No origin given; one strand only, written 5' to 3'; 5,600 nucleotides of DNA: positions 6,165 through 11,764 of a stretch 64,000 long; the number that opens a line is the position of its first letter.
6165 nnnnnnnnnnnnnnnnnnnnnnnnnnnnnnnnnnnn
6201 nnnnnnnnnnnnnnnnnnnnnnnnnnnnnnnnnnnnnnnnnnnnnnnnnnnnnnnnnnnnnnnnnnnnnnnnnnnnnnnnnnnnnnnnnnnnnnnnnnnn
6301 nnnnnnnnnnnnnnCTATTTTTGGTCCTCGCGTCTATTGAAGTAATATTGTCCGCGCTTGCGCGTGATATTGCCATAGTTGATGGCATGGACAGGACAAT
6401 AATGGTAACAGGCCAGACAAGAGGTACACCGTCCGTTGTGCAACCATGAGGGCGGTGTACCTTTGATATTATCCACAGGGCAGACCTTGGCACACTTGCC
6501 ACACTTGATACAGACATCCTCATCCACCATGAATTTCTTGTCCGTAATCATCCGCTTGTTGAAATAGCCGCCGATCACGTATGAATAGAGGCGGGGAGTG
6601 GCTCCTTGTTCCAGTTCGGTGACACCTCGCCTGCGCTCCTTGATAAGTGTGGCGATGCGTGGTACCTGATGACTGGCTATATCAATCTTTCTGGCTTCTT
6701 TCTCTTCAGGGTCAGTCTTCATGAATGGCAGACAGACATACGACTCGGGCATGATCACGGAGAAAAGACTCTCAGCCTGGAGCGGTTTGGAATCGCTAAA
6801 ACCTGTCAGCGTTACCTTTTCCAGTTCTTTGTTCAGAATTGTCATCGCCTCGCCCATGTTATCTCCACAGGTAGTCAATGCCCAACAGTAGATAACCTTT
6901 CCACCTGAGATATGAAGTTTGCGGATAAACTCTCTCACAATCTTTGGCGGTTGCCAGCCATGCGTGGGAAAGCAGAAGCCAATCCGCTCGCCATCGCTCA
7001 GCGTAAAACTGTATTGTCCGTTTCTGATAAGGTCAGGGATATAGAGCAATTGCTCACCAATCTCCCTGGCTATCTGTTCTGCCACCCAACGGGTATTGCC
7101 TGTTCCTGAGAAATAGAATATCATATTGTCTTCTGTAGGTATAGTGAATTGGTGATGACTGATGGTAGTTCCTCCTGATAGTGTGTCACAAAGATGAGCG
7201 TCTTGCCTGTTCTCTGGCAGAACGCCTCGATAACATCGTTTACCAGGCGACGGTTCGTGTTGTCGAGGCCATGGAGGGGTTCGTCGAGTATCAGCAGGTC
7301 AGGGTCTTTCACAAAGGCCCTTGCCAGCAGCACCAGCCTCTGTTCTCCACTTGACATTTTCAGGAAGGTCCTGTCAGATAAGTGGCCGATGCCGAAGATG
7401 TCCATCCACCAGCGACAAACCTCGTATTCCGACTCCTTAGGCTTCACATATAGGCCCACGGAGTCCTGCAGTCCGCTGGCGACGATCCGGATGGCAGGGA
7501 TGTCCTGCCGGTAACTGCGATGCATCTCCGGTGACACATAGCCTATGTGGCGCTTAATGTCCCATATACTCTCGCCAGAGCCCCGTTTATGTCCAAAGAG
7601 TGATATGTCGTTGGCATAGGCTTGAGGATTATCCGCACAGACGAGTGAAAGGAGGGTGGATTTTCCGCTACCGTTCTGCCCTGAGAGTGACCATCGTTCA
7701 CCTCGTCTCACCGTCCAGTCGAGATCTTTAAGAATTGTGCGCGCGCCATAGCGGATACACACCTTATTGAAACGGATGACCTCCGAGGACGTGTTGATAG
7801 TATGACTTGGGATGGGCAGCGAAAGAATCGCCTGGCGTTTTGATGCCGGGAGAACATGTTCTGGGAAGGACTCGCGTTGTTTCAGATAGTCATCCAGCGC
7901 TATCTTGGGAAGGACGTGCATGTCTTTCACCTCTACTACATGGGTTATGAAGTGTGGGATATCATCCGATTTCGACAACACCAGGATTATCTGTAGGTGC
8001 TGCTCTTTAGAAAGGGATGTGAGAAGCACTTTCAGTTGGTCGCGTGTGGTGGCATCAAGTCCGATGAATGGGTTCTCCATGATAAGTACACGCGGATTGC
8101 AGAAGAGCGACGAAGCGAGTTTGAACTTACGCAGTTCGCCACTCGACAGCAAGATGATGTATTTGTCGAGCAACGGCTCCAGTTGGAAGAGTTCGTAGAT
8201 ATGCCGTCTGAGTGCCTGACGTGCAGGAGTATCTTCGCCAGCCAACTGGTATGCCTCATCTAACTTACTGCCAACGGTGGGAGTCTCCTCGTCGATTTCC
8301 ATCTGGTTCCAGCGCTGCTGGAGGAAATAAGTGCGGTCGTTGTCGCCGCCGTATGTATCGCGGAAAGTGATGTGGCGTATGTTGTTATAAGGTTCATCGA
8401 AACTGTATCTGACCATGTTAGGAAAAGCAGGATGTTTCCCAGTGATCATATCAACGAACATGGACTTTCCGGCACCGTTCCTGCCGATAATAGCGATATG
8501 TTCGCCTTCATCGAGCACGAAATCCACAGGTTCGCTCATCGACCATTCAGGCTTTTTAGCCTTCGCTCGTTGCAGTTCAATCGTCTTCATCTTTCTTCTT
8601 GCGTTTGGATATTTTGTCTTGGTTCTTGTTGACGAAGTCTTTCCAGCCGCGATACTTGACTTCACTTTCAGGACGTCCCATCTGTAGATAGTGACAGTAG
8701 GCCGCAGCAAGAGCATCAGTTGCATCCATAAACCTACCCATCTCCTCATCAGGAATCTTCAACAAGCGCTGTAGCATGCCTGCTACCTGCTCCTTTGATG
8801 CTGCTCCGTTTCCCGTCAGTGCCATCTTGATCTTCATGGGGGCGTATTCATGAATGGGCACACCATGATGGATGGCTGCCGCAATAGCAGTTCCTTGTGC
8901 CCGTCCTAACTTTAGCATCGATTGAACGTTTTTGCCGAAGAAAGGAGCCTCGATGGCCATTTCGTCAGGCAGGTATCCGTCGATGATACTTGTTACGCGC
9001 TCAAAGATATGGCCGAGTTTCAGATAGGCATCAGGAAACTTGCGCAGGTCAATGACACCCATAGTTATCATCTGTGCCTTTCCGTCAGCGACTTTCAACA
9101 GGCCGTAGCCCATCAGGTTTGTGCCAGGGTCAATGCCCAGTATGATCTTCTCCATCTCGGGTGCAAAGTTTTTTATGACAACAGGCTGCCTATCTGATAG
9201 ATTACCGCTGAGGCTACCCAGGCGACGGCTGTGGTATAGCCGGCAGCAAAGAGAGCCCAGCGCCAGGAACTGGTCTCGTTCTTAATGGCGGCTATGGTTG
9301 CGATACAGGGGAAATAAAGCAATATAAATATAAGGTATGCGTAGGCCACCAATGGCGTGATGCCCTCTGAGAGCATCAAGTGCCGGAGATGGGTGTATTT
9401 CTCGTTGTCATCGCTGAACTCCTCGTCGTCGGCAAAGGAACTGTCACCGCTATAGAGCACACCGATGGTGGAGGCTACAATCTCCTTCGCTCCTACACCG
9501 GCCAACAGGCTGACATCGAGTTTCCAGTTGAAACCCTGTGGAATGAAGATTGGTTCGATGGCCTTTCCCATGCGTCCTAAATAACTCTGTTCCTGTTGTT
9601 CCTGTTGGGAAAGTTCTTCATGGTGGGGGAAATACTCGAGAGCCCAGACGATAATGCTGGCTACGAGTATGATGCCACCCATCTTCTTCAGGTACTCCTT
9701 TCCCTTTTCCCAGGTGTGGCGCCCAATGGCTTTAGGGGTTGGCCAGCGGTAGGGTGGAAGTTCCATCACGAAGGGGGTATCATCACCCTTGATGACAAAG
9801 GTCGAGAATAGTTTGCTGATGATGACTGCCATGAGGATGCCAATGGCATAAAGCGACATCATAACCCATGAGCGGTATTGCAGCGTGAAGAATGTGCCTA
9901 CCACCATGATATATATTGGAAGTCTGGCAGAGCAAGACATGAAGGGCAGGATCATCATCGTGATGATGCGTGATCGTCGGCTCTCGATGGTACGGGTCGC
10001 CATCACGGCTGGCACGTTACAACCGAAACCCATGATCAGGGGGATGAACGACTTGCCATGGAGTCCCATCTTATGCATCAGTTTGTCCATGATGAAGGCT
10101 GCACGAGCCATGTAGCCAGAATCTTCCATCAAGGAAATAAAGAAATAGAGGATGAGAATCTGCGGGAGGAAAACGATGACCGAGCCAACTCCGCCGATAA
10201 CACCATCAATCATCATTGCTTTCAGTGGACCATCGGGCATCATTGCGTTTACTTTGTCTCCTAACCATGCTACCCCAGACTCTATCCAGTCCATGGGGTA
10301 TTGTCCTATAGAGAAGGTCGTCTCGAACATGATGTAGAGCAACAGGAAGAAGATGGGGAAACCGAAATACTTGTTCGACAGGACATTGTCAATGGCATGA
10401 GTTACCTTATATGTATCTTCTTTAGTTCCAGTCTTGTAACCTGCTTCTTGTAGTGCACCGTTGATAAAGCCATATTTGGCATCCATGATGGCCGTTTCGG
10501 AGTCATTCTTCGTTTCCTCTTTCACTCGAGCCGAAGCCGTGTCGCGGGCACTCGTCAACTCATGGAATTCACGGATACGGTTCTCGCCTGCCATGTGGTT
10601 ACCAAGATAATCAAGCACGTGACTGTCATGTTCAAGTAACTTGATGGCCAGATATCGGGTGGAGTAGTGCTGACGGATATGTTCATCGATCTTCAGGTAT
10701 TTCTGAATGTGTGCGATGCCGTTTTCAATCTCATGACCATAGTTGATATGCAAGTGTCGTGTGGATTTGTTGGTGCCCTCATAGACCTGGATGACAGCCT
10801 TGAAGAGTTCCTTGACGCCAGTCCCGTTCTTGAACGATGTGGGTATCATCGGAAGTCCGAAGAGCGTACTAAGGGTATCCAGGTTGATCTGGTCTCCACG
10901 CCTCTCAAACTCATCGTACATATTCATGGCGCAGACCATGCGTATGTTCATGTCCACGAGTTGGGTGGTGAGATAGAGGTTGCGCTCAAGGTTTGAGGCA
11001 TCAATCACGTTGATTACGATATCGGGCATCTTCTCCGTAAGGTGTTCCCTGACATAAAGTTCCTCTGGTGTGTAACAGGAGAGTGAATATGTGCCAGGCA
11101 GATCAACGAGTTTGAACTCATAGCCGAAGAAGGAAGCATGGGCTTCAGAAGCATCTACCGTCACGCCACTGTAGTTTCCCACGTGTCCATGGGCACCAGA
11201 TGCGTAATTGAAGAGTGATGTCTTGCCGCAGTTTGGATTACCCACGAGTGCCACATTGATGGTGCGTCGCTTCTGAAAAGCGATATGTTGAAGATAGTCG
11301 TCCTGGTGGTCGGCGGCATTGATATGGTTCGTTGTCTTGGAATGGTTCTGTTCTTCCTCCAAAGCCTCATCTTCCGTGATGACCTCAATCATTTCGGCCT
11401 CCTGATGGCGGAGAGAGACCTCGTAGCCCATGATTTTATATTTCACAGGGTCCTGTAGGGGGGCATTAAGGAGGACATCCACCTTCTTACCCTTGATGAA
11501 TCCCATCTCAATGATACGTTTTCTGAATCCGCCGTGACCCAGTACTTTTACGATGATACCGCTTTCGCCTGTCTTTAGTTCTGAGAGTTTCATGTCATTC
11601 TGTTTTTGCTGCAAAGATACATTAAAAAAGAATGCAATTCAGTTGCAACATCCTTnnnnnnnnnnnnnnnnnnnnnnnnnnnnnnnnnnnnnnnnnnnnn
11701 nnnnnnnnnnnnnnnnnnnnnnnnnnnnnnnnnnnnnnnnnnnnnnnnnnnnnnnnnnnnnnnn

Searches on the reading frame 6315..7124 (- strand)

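Call 61: search_protein_families(library=pfam, proteins=[window:6315-7124:-], max_evalue=0.001)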
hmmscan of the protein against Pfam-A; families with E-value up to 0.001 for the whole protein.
window:6315-7124:- (269 aa): 14 families
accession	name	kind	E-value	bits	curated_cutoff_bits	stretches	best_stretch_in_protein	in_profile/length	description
PF00037.32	Fer4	-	6.1e-13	48.4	21.1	2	200-220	3-23/24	4Fe-4S binding domain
PF12838.12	Fer4_7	-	1.2e-10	42.1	27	1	195-218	28-51/52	4Fe-4S dicluster domain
PF14697.11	Fer4_21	-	4.5e-09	36.7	35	1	200-248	3-57/59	4Fe-4S dicluster domain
PF13484.11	Fer4_16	-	1e-08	36.3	30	0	205-223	2-20/66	4Fe-4S double cluster binding domain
PF12797.12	Fer4_2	-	5e-08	32.8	24.5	1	197-217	2-22/22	4Fe-4S binding domain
PF13237.11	Fer4_10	-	9.2e-08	32.3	25.5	1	200-244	4-53/53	4Fe-4S dicluster domain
PF12724.12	Flavodoxin_5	-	3.1e-07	31.2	27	1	1-70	1-69/145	Flavodoxin domain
PF12837.12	Fer4_6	-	5.7e-07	29.6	25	1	200-218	4-22/24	4Fe-4S binding domain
PF13187.11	Fer4_9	-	2.1e-06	28.1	27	1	205-248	2-52/52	4Fe-4S dicluster domain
PF25160.1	LdpA_Fe-S-bd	-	3.3e-06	27.2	27.6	1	198-221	21-44/49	LdpA Fe-S cluster-binding domain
PF12800.12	Fer4_4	-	1.5e-05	25.3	24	0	203-217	2-16/17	4Fe-4S binding domain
PF12798.12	Fer4_3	-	3.8e-05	24.6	27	0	205-218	1-14/15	4Fe-4S binding domain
PF13534.11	Fer4_17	-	5.8e-05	24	22.2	0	204-217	45-58/61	4Fe-4S dicluster domain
PF13183.11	Fer4_8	-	0.0002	22.2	27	0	204-223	4-23/68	4Fe-4S dicluster domain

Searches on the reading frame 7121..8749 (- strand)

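Call 9: search_protein_families(library=pfam, proteins=[window:7121-8749:-], max_evalue=0.001)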
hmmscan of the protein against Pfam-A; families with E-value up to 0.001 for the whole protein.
window:7121-8749:- (542 aa): 10 families
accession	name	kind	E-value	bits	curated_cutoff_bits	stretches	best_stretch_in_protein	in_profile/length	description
PF00005.33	ABC_tran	-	2.2e-38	132.4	25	2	340-492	1-136/137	ABC transporter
PF13304.12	AAA_21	-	2.8e-15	57.6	27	1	459-523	232-298/304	AAA domain, putative AbiEii toxin, Type IV TA system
PF13555.12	AAA_29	-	1e-08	35.3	27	0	345-367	17-39/61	P-loop containing region of AAA domain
PF02463.25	SMC_N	-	3.4e-07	30.3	40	0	83-102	25-44/220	RecF/RecN/SMC N terminal domain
PF13476.12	AAA_23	-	2.4e-06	28.8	27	0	84-211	21-149/201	AAA domain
PF03193.22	RsgA_GTPase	-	1.8e-05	25.1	30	0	29-105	54-129/174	RsgA GTPase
PF13481.12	AAA_25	-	2.9e-05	24.2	27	0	347-372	30-55/195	AAA domain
PF13401.12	AAA_22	-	6.9e-05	23.6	27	0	83-123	6-33/130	AAA domain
PF00006.31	ATP-synt_ab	-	0.00067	19.8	29.5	0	342-395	6-59/213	ATP synthase alpha/beta family, nucleotide-binding domain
PF01926.29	MMR_HSR1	-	0.00084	19.9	21.9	0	84-134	1-55/113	50S ribosome-binding GTPase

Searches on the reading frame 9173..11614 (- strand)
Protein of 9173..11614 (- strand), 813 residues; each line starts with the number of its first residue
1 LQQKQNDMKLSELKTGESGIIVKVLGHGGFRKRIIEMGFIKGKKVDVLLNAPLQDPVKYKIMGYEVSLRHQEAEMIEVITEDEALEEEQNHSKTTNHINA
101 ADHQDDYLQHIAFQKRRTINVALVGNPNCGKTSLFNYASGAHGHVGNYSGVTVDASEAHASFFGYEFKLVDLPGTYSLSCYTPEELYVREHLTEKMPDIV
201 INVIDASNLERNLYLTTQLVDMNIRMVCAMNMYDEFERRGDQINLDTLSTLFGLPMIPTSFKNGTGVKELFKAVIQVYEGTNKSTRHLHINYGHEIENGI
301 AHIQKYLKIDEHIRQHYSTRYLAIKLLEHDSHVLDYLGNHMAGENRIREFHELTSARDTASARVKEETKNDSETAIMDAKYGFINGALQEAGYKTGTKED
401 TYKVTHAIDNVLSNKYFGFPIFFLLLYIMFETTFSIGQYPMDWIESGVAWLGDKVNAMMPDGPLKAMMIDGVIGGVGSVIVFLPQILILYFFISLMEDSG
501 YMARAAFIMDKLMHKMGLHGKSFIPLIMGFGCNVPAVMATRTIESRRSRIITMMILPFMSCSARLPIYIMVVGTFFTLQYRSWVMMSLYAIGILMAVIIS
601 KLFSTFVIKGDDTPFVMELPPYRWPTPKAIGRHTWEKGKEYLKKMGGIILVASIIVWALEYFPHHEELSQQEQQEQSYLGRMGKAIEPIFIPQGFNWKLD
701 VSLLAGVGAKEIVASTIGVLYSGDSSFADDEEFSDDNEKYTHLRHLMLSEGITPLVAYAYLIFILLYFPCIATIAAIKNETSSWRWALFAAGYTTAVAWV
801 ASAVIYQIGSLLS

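Call 9: search_protein_families(library=pfam, proteins=[window:9173-11614:-], max_evalue=0.001)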
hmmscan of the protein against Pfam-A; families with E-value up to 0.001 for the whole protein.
window:9173-11614:- (813 aa): 8 families
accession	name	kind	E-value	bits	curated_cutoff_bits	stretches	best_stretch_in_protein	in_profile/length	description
PF02421.24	FeoB_N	-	1.8e-56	190.4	27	1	120-273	2-155/156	Ferrous iron transport protein B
PF07670.19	Gate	-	1e-49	167.8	29.6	2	479-575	1-104/104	Nucleoside recognition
PF07664.17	FeoB_C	-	1.1e-21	76.7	26.6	1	585-637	1-54/54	Ferrous iron transport protein B C terminus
PF17910.6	FeoB_Cyto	-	2.3e-18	66.8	23.4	1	292-391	1-88/90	FeoB cytosolic helical domain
PF04023.20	FeoA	-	2.8e-18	66.2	23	1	8-78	1-72/74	FeoA domain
PF01926.29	MMR_HSR1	-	5.7e-16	59.1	21.9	1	120-231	1-112/113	50S ribosome-binding GTPase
PF00009.33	GTP_EFTU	-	9.4e-05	22.5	26.5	0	149-277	53-185/188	Elongation factor Tu GTP binding domain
PF09439.16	SRPRB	-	0.00017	21.5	25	1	120-214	5-90/178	Signal recognition particle receptor beta subunit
